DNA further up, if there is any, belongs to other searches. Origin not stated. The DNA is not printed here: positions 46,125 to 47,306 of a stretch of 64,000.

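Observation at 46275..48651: Complete type II R-M module with dedicated Vsr: C5-MTase, overlapping putative REase (family unconfirmed), very-short-patch repair endonuclease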

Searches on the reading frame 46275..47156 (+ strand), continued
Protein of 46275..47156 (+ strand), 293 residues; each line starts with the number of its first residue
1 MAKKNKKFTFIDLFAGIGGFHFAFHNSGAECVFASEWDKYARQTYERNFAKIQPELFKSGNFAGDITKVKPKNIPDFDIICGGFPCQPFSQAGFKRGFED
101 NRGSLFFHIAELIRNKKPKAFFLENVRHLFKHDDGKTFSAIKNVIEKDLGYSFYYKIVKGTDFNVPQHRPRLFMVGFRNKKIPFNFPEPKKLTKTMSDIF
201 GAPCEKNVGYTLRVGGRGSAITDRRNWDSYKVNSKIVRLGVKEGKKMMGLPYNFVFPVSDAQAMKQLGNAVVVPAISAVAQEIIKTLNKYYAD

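Call 12: find_homologous_proteins(query=window:46275-47156:+)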
Query window:46275-47156:+ (293 aa): 8000 proteins with E <= 0.001 among 8000 candidates; the best 120 are listed.
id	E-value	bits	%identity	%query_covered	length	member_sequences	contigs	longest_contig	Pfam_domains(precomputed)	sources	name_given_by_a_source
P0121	2.1e-198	675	100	100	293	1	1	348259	PF00145.24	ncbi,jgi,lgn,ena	ncbi:MAG: DNA cytosine methyltransferase [Patescibacteria group bacterium]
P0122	3.8e-174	596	87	99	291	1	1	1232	PF00145.24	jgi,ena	-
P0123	7.2e-174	595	87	99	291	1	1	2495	PF00145.24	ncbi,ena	-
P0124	2.7e-170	583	85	100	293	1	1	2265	PF00145.24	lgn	-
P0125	3.7e-167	573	83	98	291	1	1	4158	PF00145.24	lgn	-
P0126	3.7e-167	573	83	100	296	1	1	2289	PF00145.24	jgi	jgi:DNA (cytosine-5)-methyltransferase 1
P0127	2.2e-166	570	83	100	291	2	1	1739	PF00145.24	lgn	-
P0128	3.4e-166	570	83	100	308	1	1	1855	PF00145.24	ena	-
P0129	4.7e-166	569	82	99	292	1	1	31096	PF00145.24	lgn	-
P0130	2.8e-165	567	82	100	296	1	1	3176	PF00145.24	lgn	-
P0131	2.9e-165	567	82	100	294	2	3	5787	PF00145.24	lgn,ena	-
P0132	3.5e-165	566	82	100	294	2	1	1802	PF00145.24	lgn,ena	-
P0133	1.2e-164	565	82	99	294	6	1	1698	PF00145.24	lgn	-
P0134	3.4e-164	563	82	100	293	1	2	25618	PF00145.24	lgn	-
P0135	4.9e-164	563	82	100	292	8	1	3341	PF00145.24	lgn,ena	-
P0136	1.5e-163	561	81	100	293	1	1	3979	PF00145.24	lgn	-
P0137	1.6e-163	561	82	100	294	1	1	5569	PF00145.24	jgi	jgi:DNA (cytosine-5)-methyltransferase 1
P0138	3.5e-163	560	83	99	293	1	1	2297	PF00145.24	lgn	-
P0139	2.0e-162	557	80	99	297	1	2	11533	PF00145.24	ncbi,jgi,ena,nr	ncbi:MAG: DNA cytosine methyltransferase [Bacteroidales bacterium]|nr:DNA cytosine methyltransferase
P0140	2.4e-162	557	82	99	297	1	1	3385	PF00145.24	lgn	-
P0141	2.8e-162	557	81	100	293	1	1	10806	PF00145.24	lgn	-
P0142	4.2e-162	556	81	100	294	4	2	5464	PF00145.24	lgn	-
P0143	6.2e-162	556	81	97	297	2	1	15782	PF00145.24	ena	-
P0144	6.4e-162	556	82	99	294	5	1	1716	PF00145.24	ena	-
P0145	7.7e-162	555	80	99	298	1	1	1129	PF00145.24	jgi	-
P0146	1.1e-161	555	80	100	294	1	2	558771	PF00145.24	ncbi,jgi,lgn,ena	ncbi:MAG: DNA cytosine methyltransferase [Parcubacteria group bacterium]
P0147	2.0e-161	554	79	100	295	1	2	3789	PF00145.24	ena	-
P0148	2.9e-161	554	81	99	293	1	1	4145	PF00145.24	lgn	-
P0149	3.9e-161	553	80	99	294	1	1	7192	PF00145.24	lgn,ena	-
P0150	4.9e-161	553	80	100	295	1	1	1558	PF00145.24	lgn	-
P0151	6.5e-161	552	79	100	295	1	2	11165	PF00145.24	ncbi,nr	ncbi:DNA cytosine methyltransferase [Patescibacteria group bacterium]|nr:DNA cytosine methyltransfer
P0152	6.9e-161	552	80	100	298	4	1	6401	PF00145.24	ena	-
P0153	1.4e-160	551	80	98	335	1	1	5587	PF00145.24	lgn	-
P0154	2.9e-160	550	80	99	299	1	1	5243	PF00145.24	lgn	-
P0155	6.4e-160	549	81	100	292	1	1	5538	PF00145.24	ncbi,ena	-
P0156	8.9e-160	549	79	100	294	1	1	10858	PF00145.24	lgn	-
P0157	1.3e-159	548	80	99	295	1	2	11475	PF00145.24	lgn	-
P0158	1.5e-159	548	80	100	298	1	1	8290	PF00145.24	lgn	-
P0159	6.0e-159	546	80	96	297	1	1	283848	PF00145.24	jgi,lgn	jgi:DNA (cytosine-5)-methyltransferase 1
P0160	2.1e-158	544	78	100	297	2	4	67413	PF00145.24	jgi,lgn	jgi:DNA (cytosine-5)-methyltransferase 1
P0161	3.9e-158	543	81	98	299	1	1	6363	PF00145.24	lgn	-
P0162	1.1e-157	542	78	99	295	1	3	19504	PF00145.24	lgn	-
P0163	1.4e-157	541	77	99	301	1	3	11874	PF00145.24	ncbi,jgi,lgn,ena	-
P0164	1.8e-157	541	80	99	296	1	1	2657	PF00145.24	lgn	-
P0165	6.4e-157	539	79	100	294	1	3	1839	PF00145.24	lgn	-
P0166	2.9e-154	531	78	96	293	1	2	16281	PF00145.24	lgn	-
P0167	2.9e-154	531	76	99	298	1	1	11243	PF00145.24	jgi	-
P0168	6.7e-154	529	77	99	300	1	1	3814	PF00145.24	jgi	jgi:DNA (cytosine-5)-methyltransferase 1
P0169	6.2e-153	526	76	99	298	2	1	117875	PF00145.24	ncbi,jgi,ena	ncbi:MAG: DNA cytosine methyltransferase [Candidatus Paceibacterota bacterium]|jgi:DNA (cytosine-5)-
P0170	7.5e-153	526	82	93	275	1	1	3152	PF00145.24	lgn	-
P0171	1.3e-152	525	76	99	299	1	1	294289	PF00145.24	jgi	jgi:DNA (cytosine-5)-methyltransferase 1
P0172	2.7e-152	524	76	99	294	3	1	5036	PF00145.24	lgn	-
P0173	1.2e-150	519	77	99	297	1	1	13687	PF00145.24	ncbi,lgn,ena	-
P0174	1.7e-149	515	76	98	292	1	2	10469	PF00145.24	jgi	-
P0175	3.5e-148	511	74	98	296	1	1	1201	PF00145.24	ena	-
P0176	5.1e-147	507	75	97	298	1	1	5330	PF00145.24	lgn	-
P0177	7.7e-146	503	75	99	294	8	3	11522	PF00145.24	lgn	-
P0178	1.3e-145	502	76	96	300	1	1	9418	PF00145.24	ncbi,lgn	-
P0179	1.9e-145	502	73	100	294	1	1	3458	PF00145.24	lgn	-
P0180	1.0e-144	499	73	99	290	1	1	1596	PF00145.24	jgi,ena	-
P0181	2.4e-144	498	74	98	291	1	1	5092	PF00145.24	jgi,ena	-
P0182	9.3e-144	496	73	97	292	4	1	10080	PF00145.24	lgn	-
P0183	1.1e-143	496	74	96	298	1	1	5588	PF00145.24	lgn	-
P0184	1.2e-143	496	72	98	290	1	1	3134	PF00145.24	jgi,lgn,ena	-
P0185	3.1e-143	494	74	97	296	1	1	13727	PF00145.24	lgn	-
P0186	4.2e-143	494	73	99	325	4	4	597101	PF00145.24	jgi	-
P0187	8.5e-143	493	75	98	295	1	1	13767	PF00145.24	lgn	-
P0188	1.5e-142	492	73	99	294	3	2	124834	PF00145.24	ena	-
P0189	1.9e-142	492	74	96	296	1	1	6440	PF00145.24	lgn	-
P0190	3.2e-142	491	72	99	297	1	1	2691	PF00145.24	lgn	-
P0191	8.2e-142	490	72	98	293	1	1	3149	PF00145.24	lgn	-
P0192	2.8e-141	488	72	99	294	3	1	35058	PF00145.24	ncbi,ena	-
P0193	3.2e-141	488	74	98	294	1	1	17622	PF00145.24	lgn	-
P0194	3.3e-141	488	72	99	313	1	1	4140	PF00145.24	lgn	-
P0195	3.5e-141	488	73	96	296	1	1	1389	PF00145.24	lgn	-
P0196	3.5e-141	488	73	98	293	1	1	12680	PF00145.24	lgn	-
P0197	8.7e-141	486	73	98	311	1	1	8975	PF00145.24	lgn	-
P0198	1.5e-140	485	72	97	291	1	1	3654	PF00145.24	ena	-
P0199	2.0e-140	485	73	99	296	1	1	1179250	PF00145.24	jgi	jgi:DNA (cytosine-5)-methyltransferase 1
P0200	2.1e-140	485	72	97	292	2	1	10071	PF00145.24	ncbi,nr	ncbi:DNA cytosine methyltransferase [Patescibacteria group bacterium]|nr:DNA cytosine methyltransfer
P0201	2.4e-140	485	73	98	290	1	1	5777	PF00145.24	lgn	-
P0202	2.6e-140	485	72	97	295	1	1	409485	PF00145.24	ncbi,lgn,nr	ncbi:MAG: DNA cytosine methyltransferase [Candidatus Vogelbacteria bacterium]|nr:DNA cytosine methyl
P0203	3.1e-140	484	73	98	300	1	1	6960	PF00145.24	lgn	-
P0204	4.5e-140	484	72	98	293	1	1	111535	PF00145.24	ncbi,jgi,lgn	ncbi:MAG: DNA cytosine methyltransferase [Patescibacteria group bacterium]|jgi:DNA (cytosine-5)-meth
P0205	5.0e-140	484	71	99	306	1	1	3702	PF00145.24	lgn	-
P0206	6.3e-140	483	71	99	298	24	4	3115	PF00145.24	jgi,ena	-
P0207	7.1e-140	483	71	98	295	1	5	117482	PF00145.24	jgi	jgi:DNA (cytosine-5)-methyltransferase 1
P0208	7.1e-140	483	73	96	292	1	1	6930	PF00145.24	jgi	-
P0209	1.7e-139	482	71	99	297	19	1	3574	PF00145.24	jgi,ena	-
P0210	1.9e-139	482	71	98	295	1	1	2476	PF00145.24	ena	-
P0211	1.9e-139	482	69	99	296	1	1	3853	PF00145.24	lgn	-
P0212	4.5e-139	481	71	99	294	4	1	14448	PF00145.24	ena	-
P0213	8.1e-139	480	72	98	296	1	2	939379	PF00145.24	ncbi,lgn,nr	ncbi:MAG: DNA cytosine methyltransferase [Candidatus Moranbacteria bacterium]|nr:DNA cytosine methyl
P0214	8.7e-139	480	72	99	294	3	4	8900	PF00145.24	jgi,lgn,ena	-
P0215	1.2e-138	479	73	98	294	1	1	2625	PF00145.24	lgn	-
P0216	1.7e-138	479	68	100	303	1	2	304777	PF00145.24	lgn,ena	-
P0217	1.8e-138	479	71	98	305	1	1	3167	PF00145.24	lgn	-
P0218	2.1e-138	478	72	98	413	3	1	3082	PF00145.24,PF20582.5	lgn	-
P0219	4.0e-138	478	71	95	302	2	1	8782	PF00145.24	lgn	-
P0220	4.4e-138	477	71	100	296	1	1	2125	PF00145.24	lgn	-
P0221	5.1e-138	477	71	98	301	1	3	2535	PF00145.24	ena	-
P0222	5.8e-138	477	71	98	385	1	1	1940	PF00145.24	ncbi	-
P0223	6.4e-138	477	71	98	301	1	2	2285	PF00145.24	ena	-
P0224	6.8e-138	477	70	99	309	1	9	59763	PF00145.24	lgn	-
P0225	8.7e-138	476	71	98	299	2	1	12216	PF00145.24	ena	-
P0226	1.1e-137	476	71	98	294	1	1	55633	PF00145.24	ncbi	-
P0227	1.3e-137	476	69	99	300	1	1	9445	PF00145.24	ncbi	-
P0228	1.5e-137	476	71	98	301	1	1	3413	PF00145.24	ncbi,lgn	-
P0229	1.6e-137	476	70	98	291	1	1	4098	PF00145.24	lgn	-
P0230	1.7e-137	475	70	98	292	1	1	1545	PF00145.24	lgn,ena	-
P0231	2.1e-137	475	70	99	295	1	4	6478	PF00145.24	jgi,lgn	-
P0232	2.2e-137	475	70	99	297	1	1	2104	PF00145.24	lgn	-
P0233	2.5e-137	475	70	98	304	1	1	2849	PF00145.24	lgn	-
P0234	2.9e-137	475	71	99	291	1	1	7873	PF00145.24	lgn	-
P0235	3.0e-137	475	72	96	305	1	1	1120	PF00145.24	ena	-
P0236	3.1e-137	475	70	98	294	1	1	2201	PF00145.24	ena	-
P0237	3.7e-137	474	68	99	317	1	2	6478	PF00145.24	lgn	-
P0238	3.9e-137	474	71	99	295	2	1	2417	PF00145.24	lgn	-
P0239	4.0e-137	474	71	97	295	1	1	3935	PF00145.24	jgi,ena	-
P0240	4.5e-137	474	70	98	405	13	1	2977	PF04002.21,PF00145.24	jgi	-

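Call 41: predict_structure(alignment_id=A2)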
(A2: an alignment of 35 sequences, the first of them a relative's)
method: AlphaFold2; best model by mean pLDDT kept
length: 293 residues; sequences in the alignment: 35
mean_pLDDT: 86.1   pTM: 0.87
mean pLDDT of the five models: 86.1, 85.8, 82.6, 82.5, 82.3
residues with pLDDT >= 90: 175; 70-90: 77; 50-70: 19; < 50: 22
segments of 3 or more residues with pLDDT < 50: 1-4, 89-102, 214-217
pLDDT, mean of each block of 10 residues (from residue 1): 65 94 95 94 97 94 91 96 66 36 73 96 90 85 94 95 88 97 93 92 91 59 71 90 92 93 87 93 96 74
secondary structure, 60 per line:
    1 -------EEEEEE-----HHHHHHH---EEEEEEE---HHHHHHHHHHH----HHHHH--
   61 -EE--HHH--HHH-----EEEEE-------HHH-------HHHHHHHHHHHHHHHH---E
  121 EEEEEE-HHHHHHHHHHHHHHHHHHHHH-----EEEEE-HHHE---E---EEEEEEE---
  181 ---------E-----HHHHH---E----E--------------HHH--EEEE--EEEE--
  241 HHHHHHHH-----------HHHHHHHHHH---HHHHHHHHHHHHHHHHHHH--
elements in order: E8-13 H19-25 E29-35 H39-49 H54-58 E79-83 H101-116 E120-126 H128-148 E154-158 E171-177 H196-200 E229-232 E235-238 H241-248 H260-269 H273-291
